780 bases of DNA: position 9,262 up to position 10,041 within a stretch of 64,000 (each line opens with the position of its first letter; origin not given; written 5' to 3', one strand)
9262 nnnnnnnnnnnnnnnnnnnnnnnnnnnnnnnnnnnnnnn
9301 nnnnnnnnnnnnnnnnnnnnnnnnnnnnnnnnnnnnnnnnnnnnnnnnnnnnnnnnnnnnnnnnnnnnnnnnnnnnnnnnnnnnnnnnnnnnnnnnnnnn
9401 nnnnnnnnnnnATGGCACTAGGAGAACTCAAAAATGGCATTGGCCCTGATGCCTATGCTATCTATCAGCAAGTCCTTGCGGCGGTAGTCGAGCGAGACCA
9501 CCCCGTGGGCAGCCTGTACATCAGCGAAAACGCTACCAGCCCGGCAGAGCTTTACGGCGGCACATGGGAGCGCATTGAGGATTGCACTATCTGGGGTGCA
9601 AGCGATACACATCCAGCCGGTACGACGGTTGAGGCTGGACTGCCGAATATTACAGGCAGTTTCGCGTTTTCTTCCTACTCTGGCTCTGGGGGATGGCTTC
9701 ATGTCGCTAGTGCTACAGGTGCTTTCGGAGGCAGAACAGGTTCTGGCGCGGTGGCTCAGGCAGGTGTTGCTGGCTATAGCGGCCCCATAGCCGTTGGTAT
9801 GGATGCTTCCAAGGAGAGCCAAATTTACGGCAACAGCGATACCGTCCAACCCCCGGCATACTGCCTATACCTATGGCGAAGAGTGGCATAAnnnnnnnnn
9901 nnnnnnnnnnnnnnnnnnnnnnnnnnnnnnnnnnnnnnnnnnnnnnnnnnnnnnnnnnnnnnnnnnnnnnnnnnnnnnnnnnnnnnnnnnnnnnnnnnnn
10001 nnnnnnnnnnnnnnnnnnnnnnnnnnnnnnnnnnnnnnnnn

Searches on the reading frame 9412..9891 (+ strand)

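Call 24: search_protein_families(library=pfam, proteins=[window:9412-9891:+], max_evalue=0.01)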
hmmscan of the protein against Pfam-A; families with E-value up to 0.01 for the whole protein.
window:9412-9891:+ (159 aa): 1 family
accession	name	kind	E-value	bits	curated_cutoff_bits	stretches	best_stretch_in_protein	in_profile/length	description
PF21939.1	Gp10_C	-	1e-06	30.2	27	1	30-66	6-45/139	Baseplate structural protein Gp10, C-terminal domain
